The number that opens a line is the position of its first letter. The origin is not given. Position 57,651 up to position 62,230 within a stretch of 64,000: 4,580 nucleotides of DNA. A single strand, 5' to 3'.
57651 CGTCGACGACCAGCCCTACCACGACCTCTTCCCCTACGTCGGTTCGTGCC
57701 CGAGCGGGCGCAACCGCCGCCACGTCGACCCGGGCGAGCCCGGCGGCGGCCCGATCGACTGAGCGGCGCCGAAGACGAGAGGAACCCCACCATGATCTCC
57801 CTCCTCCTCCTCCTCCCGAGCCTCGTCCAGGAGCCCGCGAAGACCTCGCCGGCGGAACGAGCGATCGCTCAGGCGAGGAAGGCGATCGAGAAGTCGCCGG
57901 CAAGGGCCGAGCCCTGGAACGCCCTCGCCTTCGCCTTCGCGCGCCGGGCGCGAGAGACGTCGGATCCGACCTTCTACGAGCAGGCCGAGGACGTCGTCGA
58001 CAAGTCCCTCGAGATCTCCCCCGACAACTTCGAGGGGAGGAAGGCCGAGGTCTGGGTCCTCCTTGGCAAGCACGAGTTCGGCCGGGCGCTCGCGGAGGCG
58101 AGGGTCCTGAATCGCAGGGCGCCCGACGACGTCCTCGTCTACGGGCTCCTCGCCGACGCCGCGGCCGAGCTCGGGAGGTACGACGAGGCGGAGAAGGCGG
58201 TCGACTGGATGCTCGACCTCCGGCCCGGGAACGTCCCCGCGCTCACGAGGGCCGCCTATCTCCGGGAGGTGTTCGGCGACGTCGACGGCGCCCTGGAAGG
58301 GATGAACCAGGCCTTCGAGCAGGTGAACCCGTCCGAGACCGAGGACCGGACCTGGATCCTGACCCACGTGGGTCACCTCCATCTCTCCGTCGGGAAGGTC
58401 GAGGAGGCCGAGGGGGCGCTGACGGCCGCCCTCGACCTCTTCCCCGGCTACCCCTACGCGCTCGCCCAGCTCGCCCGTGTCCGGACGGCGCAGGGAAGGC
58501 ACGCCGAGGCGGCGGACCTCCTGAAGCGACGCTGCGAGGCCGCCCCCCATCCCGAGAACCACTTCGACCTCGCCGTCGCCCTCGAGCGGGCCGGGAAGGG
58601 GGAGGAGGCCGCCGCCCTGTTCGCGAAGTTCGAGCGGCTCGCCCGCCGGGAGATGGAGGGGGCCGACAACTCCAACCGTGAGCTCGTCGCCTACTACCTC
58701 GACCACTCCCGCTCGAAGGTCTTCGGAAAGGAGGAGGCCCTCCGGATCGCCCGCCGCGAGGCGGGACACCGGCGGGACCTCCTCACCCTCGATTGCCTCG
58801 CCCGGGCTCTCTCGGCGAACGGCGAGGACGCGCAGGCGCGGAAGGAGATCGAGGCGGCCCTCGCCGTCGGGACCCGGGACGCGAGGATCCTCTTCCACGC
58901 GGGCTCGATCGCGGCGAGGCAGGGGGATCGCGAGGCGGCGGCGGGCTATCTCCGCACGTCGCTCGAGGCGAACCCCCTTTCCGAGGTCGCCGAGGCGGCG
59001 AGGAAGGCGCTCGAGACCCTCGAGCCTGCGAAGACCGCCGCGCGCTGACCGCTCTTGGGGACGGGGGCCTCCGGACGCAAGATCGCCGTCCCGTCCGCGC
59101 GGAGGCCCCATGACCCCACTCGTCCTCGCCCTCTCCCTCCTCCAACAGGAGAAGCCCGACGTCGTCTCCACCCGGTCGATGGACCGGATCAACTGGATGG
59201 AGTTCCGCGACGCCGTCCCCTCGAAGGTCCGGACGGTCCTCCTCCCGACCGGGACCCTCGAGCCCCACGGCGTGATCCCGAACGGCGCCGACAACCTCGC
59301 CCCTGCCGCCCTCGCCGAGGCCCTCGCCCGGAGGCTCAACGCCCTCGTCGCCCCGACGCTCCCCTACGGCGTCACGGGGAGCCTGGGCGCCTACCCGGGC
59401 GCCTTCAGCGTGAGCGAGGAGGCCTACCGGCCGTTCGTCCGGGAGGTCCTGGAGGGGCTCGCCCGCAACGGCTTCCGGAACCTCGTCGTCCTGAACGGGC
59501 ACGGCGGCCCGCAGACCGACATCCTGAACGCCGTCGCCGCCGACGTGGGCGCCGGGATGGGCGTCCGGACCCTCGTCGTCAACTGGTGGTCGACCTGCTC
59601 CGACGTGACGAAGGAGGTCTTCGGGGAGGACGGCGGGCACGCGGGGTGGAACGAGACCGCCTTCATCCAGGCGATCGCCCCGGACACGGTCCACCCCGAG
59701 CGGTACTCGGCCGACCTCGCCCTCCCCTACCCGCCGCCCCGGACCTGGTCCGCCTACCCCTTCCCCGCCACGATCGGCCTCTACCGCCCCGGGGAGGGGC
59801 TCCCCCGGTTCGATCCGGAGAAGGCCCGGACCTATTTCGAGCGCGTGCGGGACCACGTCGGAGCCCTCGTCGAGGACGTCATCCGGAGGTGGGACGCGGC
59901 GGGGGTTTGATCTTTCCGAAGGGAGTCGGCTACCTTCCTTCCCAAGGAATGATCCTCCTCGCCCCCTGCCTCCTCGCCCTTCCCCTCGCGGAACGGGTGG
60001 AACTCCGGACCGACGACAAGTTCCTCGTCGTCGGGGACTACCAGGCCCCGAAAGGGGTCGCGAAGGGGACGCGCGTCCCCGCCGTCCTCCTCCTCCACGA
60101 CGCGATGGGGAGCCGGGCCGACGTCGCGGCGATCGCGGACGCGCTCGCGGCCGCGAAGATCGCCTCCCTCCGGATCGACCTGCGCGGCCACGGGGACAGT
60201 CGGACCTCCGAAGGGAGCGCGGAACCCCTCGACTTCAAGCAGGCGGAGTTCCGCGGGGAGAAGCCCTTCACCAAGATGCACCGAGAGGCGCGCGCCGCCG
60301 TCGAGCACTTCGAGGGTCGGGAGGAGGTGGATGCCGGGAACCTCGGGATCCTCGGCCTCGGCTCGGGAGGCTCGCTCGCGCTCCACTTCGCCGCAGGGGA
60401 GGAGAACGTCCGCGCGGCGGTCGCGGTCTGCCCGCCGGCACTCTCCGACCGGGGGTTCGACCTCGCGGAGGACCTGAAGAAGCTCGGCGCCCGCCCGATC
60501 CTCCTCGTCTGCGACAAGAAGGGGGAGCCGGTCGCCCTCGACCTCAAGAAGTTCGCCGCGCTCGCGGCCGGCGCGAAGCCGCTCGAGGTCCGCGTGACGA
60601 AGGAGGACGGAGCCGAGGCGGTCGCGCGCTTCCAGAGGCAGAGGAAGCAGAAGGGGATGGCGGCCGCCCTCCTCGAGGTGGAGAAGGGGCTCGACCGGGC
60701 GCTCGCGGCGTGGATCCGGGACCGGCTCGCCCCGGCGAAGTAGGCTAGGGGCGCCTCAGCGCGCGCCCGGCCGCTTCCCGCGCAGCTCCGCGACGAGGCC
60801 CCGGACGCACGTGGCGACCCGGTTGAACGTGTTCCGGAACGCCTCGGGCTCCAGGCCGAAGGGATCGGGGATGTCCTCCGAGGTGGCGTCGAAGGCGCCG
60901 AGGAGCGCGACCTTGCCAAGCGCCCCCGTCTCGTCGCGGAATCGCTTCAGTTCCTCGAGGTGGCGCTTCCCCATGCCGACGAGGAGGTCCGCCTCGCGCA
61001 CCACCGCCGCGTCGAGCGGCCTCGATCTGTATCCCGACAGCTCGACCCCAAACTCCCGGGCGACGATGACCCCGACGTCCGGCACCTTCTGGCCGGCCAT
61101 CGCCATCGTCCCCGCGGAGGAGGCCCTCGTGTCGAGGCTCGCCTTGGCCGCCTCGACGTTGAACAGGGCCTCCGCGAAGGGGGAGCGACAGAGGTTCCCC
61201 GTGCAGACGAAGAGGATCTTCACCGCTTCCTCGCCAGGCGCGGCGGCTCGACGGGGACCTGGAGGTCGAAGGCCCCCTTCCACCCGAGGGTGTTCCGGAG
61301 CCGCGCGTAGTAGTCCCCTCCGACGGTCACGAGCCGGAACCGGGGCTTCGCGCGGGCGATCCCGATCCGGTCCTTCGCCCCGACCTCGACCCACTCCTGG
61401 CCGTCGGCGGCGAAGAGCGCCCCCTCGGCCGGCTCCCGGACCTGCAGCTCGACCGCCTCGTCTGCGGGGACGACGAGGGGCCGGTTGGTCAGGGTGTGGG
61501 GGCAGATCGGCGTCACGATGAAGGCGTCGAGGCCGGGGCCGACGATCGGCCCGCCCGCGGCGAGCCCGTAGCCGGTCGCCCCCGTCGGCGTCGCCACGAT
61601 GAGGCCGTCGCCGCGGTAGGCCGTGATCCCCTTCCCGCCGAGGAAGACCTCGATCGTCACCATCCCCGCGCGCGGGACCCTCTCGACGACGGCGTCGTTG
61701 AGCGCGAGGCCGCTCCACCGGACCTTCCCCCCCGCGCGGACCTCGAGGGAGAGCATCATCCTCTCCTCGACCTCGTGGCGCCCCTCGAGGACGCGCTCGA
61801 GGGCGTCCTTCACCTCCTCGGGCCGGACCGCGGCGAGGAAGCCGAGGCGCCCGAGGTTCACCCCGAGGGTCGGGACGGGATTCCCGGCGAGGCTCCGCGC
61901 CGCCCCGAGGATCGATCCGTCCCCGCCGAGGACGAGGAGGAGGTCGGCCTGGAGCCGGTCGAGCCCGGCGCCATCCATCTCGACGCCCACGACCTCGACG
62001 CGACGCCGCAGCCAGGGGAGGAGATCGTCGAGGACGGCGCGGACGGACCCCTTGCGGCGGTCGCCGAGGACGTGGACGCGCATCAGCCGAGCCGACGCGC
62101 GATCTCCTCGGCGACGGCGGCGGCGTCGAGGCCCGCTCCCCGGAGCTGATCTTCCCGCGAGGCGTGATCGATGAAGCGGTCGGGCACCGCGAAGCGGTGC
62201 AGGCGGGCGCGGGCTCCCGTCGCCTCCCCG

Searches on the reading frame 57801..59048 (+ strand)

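Call 66: search_protein_families(library=pfam, proteins=[window:57801-59048:+], max_evalue=0.0001)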
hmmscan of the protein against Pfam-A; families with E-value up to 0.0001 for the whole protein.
window:57801-59048:+ (415 aa): 13 families
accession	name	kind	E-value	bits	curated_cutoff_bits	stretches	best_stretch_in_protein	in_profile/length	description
PF13428.12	TPR_14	-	1.8e-18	65.6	23.5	0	116-154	6-44/44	Tetratricopeptide repeat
PF13431.12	TPR_17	-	9e-17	60.3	24.4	0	106-131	8-33/34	Tetratricopeptide repeat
PF14559.12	TPR_19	-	2.2e-15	57.1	25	1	197-246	4-53/68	Tetratricopeptide repeat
PF13432.12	TPR_16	-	5.1e-15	56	32.7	1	191-249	4-62/65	Tetratricopeptide repeat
PF07719.23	TPR_2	-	5.8e-14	51.4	27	0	361-392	1-32/34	Tetratricopeptide repeat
PF13424.12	TPR_12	-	1.1e-11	45.2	30.1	1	185-248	4-75/77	Tetratricopeptide repeat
PF13181.12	TPR_8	-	1.1e-09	38.1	25.7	0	361-392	1-32/34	Tetratricopeptide repeat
PF23914.1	TPR_CcmH_CycH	-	1.6e-09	38.2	42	0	181-278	49-148/158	Cytochrome c-type biogenesis protein H TPR domain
PF00515.34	TPR_1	-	8.6e-09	35.3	27.8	0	113-144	3-34/34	Tetratricopeptide repeat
PF13176.12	TPR_7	-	2.7e-08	33.7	27.9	0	220-253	1-34/36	Tetratricopeptide repeat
PF13371.12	TPR_9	-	2.2e-06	28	35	0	342-404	10-72/73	Tetratricopeptide repeat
PF12895.13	ANAPC3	-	6.3e-06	26.8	27.2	0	201-275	6-80/82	Anaphase-promoting complex, cyclosome, subunit 3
PF03704.23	BTAD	-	9e-05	23.3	22.1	0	220-285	64-130/146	Bacterial transcriptional activator domain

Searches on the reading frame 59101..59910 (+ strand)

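Call 66: search_protein_families(library=pfam, proteins=[window:59101-59910:+], max_evalue=0.0001)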
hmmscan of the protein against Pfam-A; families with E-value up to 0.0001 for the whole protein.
window:59101-59910:+ (269 aa): 1 family
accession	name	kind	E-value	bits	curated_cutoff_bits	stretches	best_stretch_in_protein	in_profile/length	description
PF02633.19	Creatininase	-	3e-42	145.1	31.3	1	29-251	2-232/238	Creatinine amidohydrolase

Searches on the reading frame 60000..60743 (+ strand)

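Call 66: search_protein_families(library=pfam, proteins=[window:60000-60743:+], max_evalue=0.0001)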
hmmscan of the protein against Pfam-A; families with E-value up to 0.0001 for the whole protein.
window:60000-60743:+ (247 aa): 5 families
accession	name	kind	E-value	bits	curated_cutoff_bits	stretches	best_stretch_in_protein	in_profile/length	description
PF01738.24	DLH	-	3.6e-09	37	21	1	22-147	9-130/217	Dienelactone hydrolase family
PF12697.13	Abhydrolase_6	-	1.7e-08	35.8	26.3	1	29-219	1-152/217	Alpha/beta hydrolase family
PF12146.15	Hydrolase_4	-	2.4e-08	34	27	1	28-162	6-125/239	Serine aminopeptidase, S33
PF00561.26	Abhydrolase_1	-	2.3e-06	27.9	25.8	1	27-159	1-113/245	alpha/beta hydrolase fold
PF05448.18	AXE1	-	5.7e-05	22.5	21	0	13-149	72-211/321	Acetyl xylan esterase (AXE1)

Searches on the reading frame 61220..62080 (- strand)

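Call 66: search_protein_families(library=pfam, proteins=[window:61220-62080:-], max_evalue=0.0001)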
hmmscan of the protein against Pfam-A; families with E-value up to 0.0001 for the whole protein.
window:61220-62080:- (286 aa): 2 families
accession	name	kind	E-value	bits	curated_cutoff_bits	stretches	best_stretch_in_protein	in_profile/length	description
PF20143.4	NAD_kinase_C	-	1.5e-31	109.2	23.7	1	127-252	1-125/126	ATP-NAD kinase C-terminal domain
PF01513.26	NAD_kinase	-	6.8e-15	56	25.5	1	44-101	72-129/130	ATP-NAD kinase N-terminal domain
